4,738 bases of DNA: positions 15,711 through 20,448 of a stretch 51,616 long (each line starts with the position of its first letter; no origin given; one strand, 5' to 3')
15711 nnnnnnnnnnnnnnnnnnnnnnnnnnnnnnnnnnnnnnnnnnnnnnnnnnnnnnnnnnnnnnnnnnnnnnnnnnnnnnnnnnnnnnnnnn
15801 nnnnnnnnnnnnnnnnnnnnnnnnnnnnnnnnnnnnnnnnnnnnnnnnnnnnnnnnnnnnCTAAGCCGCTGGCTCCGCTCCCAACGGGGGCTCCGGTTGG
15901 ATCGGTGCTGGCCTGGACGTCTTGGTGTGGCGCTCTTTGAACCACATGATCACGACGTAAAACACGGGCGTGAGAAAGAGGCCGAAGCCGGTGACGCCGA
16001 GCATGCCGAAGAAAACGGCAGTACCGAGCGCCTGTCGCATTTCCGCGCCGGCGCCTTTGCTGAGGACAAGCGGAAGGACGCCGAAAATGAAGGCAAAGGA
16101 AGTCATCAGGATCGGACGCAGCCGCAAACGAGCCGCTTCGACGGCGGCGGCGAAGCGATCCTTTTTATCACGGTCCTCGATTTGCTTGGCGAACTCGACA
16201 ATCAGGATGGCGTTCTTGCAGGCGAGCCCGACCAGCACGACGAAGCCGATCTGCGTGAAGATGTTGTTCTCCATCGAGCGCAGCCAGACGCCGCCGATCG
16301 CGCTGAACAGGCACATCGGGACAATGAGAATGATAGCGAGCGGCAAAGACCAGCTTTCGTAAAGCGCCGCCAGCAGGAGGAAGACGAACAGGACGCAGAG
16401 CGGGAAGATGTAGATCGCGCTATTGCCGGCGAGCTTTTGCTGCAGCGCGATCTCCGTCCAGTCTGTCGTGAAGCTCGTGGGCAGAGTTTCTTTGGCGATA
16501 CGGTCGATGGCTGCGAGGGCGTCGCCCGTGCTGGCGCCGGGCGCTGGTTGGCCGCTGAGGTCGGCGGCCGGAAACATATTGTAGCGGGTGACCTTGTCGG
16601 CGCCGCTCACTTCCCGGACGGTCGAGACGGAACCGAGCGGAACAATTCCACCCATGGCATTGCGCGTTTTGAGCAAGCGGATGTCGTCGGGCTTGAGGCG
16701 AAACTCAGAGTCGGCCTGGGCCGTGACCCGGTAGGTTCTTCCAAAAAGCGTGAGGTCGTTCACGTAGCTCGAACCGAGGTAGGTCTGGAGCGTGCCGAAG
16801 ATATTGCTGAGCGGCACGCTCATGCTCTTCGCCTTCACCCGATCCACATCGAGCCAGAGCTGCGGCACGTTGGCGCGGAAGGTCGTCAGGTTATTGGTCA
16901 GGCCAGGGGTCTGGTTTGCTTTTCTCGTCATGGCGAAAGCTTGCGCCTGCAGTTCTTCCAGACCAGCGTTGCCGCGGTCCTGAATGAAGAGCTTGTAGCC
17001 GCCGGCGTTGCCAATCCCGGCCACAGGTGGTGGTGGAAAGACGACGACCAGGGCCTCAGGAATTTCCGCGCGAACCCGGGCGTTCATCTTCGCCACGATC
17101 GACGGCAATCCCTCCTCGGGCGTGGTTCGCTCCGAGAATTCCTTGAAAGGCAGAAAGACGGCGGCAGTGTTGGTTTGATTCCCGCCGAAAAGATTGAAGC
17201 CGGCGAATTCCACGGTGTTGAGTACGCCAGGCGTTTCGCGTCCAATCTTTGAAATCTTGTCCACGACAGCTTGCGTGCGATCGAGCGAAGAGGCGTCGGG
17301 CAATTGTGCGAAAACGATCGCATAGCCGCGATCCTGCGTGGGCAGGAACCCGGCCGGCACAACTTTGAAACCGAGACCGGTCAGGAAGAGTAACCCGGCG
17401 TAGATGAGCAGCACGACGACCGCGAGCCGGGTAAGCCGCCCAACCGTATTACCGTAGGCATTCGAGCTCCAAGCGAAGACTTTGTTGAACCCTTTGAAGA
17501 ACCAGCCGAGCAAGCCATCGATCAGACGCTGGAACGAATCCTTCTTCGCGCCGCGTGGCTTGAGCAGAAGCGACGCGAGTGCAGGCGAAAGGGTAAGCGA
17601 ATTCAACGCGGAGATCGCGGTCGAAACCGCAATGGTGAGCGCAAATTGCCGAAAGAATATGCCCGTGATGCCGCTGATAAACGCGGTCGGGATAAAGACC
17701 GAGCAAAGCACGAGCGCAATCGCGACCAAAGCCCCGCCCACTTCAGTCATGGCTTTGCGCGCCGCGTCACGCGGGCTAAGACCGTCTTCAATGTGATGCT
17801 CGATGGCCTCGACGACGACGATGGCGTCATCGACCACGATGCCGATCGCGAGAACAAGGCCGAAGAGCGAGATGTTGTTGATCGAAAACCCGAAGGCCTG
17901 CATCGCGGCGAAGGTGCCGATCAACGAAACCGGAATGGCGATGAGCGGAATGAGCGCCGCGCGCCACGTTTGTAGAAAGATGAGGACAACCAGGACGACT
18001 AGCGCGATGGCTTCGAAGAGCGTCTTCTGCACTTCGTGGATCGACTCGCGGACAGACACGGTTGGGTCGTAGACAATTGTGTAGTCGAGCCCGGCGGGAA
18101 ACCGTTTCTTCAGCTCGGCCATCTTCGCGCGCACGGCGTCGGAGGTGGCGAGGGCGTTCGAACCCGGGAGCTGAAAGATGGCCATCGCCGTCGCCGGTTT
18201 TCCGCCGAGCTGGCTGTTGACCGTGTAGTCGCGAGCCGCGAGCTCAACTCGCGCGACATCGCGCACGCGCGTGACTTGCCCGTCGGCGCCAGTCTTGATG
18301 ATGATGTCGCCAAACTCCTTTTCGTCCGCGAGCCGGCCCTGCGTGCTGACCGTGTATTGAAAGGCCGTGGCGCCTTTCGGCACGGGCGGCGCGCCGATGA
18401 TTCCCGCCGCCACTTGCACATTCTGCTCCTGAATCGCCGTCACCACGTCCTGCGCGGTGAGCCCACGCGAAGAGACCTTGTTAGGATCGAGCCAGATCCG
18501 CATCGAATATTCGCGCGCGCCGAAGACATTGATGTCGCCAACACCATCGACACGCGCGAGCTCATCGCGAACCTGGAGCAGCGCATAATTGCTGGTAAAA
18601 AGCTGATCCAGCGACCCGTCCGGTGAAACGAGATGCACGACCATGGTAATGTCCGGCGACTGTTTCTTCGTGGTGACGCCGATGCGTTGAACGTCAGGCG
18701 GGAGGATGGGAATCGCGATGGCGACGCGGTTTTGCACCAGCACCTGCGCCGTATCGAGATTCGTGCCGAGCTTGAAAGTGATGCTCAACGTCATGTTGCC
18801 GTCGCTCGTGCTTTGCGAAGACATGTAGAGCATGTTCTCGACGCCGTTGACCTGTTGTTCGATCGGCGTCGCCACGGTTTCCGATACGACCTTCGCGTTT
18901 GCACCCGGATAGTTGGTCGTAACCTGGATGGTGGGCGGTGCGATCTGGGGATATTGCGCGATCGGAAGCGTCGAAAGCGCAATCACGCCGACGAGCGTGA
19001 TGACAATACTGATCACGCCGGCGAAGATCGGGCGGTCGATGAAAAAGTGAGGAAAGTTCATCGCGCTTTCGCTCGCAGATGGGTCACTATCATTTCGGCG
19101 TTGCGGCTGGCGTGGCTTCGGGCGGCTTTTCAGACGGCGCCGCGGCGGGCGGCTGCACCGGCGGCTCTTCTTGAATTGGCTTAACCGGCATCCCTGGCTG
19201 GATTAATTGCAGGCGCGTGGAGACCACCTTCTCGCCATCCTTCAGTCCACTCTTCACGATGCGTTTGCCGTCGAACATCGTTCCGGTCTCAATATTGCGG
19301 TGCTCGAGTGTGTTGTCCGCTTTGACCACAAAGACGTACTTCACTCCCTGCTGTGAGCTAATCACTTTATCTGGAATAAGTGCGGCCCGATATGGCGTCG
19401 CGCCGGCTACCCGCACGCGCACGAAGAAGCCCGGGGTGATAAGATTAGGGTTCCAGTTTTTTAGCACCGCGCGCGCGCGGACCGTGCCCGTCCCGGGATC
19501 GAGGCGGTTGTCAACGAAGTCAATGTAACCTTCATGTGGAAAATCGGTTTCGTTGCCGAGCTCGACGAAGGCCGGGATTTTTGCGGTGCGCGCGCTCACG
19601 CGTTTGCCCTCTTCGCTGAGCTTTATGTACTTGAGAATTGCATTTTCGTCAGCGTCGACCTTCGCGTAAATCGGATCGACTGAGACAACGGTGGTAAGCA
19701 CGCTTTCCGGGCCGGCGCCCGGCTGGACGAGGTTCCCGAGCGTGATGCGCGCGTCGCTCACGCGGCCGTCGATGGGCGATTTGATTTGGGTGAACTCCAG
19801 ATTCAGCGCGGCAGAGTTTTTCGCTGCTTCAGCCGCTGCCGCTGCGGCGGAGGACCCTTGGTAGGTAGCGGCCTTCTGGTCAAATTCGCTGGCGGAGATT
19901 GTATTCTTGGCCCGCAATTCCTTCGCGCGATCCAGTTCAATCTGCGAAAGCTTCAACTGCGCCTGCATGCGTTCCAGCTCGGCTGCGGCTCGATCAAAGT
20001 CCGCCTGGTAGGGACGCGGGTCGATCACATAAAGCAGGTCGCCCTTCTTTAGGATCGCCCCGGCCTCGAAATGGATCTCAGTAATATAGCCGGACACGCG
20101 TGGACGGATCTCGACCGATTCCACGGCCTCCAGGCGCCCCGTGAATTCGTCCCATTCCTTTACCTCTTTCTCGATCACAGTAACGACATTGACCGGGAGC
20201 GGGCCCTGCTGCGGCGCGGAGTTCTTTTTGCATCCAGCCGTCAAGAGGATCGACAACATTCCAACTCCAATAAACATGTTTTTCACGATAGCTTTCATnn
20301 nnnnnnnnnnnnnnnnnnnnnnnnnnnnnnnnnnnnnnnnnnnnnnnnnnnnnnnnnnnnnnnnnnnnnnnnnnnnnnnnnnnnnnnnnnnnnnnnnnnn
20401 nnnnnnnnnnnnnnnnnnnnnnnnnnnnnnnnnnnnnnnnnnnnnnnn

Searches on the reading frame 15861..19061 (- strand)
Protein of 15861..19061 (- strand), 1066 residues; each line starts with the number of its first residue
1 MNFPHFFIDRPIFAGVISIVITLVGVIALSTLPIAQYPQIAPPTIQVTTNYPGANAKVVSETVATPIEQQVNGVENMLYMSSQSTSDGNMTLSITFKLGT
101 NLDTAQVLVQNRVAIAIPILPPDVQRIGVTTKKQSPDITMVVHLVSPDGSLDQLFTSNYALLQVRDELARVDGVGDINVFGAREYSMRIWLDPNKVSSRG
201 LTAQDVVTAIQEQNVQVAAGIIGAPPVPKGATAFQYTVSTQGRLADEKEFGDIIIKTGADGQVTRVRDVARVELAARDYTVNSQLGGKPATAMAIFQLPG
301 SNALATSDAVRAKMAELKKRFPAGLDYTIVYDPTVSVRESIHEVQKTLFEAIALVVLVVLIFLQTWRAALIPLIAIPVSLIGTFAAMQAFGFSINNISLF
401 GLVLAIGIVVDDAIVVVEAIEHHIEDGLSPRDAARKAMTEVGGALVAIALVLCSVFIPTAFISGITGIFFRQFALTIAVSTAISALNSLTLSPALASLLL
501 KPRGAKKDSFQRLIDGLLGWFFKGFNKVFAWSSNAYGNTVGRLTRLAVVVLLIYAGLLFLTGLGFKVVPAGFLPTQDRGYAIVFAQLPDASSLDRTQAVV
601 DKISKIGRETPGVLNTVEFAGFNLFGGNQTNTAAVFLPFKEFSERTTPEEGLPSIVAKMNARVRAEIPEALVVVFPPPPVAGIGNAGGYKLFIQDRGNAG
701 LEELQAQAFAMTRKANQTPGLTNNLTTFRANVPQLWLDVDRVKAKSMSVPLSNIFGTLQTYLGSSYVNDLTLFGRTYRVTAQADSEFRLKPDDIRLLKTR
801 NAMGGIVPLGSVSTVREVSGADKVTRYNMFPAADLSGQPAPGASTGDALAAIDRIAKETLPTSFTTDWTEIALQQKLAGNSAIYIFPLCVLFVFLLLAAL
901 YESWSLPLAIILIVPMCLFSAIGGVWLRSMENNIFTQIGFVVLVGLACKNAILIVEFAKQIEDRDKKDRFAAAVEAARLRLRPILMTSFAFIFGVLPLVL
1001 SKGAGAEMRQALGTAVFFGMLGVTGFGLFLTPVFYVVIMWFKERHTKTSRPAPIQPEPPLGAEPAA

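Call 11: search_protein_families(library=pfam, proteins=[window:15861-19061:-])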
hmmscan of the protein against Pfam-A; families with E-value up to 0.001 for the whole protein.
window:15861-19061:- (1066 aa): 3 families
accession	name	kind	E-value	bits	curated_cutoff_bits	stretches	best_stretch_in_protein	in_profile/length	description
PF00873.25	ACR_tran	-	0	1157.1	28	1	5-1038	3-1020/1021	AcrB/AcrD/AcrF family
PF03176.21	MMPL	-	9e-17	61.5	20.5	2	342-499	143-302/333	MMPL family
PF02355.23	SecD_SecF_C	-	0.00018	21.4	20.5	1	344-498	34-185/189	Protein export membrane protein SecD/SecF, C-terminal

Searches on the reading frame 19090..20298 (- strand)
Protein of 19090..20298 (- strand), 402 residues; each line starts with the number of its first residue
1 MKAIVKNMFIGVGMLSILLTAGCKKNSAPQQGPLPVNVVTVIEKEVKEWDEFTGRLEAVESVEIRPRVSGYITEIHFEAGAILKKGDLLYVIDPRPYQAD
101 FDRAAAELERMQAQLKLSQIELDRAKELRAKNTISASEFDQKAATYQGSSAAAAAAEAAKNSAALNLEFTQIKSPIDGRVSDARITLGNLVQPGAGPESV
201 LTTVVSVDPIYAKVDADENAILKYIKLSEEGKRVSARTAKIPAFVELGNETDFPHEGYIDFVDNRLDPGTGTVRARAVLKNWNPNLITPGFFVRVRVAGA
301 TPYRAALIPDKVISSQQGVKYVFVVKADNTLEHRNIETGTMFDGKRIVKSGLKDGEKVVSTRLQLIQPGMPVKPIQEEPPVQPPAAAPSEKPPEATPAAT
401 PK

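Call 11: search_protein_families(library=pfam, proteins=[window:19090-20298:-])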
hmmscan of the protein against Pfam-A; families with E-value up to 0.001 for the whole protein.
window:19090-20298:- (402 aa): 4 families
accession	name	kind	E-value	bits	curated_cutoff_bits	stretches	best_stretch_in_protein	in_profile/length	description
PF16576.10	HlyD_D23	-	4e-10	39.8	30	1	61-292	19-213/214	Barrel-sandwich domain of CusB or HlyD membrane-fusion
PF13437.12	HlyD_3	-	1.7e-09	38.8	22.2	0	172-286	2-102/106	HlyD family secretion protein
PF13533.13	Biotin_lipoyl_2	-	3.8e-08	33.4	29.8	1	62-93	1-32/32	Biotin-lipoyl like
PF00529.27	CusB_dom_1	-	1.9e-05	25.2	26.5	1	236-359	12-88/89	Cation efflux system protein CusB domain 1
